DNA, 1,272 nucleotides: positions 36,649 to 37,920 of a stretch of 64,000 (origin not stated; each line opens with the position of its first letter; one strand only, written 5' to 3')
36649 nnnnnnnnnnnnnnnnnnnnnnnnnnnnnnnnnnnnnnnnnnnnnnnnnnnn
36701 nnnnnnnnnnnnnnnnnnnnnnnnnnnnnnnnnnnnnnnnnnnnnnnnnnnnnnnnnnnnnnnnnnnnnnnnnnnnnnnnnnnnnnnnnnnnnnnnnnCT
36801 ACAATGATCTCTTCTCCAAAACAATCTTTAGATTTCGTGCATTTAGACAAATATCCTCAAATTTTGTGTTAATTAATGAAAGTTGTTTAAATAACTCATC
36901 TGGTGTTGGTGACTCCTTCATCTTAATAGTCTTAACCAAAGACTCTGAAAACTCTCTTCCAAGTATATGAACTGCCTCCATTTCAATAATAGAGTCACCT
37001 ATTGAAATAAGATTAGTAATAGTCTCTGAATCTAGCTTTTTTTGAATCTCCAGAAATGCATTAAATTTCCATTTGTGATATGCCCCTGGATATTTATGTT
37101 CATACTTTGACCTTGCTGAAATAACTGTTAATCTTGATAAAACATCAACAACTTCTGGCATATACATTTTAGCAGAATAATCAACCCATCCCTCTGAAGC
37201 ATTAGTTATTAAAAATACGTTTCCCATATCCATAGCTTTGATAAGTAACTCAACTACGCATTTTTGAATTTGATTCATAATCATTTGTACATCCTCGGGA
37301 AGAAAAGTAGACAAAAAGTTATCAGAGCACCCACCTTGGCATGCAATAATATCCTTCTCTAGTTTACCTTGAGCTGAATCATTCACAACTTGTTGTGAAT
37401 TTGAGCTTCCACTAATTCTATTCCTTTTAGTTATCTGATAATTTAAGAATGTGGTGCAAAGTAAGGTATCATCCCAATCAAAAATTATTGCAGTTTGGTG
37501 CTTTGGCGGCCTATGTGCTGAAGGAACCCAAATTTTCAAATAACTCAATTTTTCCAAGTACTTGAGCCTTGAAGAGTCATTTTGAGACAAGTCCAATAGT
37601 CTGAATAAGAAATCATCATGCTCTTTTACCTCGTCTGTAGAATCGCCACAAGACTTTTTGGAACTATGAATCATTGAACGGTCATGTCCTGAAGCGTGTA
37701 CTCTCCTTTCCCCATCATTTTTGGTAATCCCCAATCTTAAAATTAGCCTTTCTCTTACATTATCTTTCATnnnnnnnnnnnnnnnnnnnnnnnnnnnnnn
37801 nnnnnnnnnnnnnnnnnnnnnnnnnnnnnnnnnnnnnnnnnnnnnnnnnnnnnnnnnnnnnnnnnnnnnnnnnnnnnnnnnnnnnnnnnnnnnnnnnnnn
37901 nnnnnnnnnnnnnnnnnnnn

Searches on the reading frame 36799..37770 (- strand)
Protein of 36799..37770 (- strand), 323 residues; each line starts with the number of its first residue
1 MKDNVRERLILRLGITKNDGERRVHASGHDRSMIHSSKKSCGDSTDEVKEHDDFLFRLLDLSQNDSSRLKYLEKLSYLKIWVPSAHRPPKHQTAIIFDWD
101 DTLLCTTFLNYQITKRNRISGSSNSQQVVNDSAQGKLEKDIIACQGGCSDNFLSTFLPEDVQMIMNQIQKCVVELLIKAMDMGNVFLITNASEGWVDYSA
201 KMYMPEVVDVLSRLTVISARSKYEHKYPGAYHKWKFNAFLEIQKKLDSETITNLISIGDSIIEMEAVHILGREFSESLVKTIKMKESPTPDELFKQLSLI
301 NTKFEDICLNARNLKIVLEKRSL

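Call 12: search_protein_families(library=pfam, proteins=[window:36799-37770:-], max_evalue=0.01)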
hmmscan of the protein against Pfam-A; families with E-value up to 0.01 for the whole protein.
window:36799-37770:- (323 aa): 1 family
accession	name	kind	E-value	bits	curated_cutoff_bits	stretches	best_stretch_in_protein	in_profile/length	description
PF02906.19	Fe_hyd_lg_C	-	0.0071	16.4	22.1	0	113-148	203-241/245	Iron only hydrogenase large subunit, C-terminal domain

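Call 73: search_protein_families(library=pfam, proteins=[window:36799-37770:-], max_evalue=1)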
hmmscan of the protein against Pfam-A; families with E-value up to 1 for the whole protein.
window:36799-37770:- (323 aa): 1 family
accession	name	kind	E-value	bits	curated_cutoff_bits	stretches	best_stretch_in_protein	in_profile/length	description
PF02906.19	Fe_hyd_lg_C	-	0.0071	16.4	22.1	1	113-148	203-241/245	Iron only hydrogenase large subunit, C-terminal domain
